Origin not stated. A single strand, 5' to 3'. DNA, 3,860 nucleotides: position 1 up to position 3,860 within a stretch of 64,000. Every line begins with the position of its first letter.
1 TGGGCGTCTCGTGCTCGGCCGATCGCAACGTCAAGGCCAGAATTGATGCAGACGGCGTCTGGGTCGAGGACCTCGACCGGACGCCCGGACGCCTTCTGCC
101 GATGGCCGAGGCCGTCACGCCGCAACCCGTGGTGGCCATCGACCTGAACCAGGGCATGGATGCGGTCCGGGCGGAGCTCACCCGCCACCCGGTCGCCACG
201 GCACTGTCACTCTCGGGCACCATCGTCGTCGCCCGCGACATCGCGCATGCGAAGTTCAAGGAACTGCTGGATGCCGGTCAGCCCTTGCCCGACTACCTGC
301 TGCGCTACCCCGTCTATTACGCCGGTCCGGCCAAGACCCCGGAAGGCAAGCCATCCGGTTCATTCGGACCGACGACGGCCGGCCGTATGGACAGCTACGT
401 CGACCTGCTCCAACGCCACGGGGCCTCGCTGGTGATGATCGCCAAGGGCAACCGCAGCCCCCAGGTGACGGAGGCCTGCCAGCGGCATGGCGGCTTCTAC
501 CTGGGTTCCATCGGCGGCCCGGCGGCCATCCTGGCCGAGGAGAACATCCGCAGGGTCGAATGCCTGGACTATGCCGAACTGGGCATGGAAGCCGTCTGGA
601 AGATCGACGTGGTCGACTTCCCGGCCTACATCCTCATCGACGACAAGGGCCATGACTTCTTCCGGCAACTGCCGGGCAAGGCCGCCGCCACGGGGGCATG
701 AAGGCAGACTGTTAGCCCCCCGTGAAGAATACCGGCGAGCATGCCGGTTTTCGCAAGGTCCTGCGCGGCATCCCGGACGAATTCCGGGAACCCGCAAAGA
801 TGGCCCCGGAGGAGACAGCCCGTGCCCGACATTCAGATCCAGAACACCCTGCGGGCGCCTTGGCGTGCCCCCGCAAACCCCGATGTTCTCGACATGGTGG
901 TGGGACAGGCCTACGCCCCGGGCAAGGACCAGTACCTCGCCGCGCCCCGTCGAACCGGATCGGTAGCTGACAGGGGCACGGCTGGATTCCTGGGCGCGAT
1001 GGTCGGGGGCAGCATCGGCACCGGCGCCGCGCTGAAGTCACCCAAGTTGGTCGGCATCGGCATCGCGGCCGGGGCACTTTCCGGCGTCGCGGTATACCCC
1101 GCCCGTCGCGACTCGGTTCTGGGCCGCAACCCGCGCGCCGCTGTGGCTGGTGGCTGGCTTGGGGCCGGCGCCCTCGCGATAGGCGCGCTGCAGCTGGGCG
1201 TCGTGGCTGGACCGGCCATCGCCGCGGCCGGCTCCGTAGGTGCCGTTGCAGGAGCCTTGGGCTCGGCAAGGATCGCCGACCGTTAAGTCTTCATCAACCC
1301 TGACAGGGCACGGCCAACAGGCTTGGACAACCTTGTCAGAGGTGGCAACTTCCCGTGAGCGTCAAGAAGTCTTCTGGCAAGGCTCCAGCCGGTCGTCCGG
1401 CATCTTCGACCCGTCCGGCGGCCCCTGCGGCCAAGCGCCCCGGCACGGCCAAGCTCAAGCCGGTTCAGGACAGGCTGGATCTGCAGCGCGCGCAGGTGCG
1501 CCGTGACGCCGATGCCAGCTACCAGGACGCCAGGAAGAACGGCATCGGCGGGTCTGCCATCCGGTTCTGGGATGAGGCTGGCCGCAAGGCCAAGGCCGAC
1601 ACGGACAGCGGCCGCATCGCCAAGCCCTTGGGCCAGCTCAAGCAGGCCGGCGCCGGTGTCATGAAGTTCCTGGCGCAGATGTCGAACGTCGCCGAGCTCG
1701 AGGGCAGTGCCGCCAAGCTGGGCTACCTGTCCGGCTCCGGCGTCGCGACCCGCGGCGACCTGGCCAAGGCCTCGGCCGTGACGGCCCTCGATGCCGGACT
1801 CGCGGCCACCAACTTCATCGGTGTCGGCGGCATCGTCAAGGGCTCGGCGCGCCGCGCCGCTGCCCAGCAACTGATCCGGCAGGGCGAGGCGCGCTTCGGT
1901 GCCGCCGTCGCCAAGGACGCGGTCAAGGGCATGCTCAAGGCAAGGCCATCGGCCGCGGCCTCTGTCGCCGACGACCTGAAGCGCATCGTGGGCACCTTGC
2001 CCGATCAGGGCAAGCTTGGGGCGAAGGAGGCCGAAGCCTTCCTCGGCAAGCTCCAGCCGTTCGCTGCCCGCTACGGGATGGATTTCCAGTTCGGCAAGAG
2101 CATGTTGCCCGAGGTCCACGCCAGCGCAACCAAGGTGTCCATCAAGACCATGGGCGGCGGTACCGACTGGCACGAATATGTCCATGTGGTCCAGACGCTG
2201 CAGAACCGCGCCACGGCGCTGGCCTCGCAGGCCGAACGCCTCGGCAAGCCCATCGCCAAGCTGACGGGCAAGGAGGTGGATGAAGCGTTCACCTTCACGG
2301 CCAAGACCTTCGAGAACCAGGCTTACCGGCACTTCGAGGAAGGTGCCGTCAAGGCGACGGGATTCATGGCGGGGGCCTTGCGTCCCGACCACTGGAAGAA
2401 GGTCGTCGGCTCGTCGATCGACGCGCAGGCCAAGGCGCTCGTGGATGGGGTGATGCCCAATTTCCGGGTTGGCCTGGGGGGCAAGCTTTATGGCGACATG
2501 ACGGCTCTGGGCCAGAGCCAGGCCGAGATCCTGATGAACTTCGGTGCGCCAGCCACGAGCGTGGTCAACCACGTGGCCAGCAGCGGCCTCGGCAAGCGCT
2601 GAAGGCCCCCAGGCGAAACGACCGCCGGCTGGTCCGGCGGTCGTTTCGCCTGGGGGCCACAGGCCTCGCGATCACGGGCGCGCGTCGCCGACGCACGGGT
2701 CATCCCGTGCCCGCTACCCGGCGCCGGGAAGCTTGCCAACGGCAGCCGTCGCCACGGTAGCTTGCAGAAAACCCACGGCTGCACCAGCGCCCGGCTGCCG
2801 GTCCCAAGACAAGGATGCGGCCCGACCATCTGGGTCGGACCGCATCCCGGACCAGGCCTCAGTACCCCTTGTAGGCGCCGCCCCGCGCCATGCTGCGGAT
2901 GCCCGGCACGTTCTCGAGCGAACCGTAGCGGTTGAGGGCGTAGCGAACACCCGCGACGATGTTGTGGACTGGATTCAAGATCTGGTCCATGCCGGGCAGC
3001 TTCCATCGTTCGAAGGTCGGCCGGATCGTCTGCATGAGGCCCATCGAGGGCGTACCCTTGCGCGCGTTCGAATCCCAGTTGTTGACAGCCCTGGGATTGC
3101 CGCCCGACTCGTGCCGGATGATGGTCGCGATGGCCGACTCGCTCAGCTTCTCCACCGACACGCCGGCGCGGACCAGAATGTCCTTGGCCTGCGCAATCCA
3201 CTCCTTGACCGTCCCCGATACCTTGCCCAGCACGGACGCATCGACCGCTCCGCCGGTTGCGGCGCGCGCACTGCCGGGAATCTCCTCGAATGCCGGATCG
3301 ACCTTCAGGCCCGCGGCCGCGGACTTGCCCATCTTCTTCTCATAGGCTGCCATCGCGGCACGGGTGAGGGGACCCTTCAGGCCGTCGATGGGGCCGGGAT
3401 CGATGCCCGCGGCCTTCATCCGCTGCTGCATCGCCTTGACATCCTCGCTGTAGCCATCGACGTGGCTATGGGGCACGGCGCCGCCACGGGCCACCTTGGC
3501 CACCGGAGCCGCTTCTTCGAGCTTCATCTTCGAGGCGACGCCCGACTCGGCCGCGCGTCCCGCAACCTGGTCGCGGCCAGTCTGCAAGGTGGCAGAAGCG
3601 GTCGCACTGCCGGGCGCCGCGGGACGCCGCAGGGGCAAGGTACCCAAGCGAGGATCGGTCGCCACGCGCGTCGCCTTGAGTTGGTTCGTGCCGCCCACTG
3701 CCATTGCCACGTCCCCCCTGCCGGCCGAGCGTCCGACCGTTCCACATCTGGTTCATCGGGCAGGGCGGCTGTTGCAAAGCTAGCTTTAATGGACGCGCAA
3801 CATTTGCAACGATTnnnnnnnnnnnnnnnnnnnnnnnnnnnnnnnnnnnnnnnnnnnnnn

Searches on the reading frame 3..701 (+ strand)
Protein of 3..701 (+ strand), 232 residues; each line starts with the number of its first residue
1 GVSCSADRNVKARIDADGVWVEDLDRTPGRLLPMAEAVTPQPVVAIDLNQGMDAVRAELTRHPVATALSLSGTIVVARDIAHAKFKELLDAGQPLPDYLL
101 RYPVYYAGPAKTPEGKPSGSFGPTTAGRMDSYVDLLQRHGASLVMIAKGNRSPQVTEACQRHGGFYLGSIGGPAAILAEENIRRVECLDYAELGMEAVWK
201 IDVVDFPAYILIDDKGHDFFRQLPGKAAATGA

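Call 53: search_protein_families(library=pfam, proteins=[window:3-701:+], max_evalue=0.0001)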
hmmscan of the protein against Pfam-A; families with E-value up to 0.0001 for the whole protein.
window:3-701:+ (232 aa): 1 family
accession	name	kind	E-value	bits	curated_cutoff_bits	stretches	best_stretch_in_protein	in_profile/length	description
PF05683.17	Fumerase_C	-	6.6e-78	261.2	22.2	1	18-222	1-204/205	Fumarase C-terminus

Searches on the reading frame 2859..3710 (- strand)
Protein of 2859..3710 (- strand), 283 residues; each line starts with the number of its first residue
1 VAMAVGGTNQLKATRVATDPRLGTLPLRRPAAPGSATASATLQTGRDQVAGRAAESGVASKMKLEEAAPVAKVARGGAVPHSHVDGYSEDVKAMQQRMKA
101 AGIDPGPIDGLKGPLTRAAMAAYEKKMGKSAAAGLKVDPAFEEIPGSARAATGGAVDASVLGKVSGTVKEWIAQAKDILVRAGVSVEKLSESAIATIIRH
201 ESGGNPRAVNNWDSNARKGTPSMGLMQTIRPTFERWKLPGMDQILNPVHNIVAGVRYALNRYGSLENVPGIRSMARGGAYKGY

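Call 53: search_protein_families(library=pfam, proteins=[window:2859-3710:-], max_evalue=0.0001)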
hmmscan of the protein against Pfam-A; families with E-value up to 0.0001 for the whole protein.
window:2859-3710:- (283 aa): 2 families
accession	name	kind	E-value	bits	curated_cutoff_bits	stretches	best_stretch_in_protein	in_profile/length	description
PF01464.25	SLT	-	5.3e-14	52.2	21.3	1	187-267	10-85/117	Transglycosylase SLT domain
PF01471.23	PG_binding_1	-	5.5e-07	30.1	23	1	88-128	2-42/57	Putative peptidoglycan binding domain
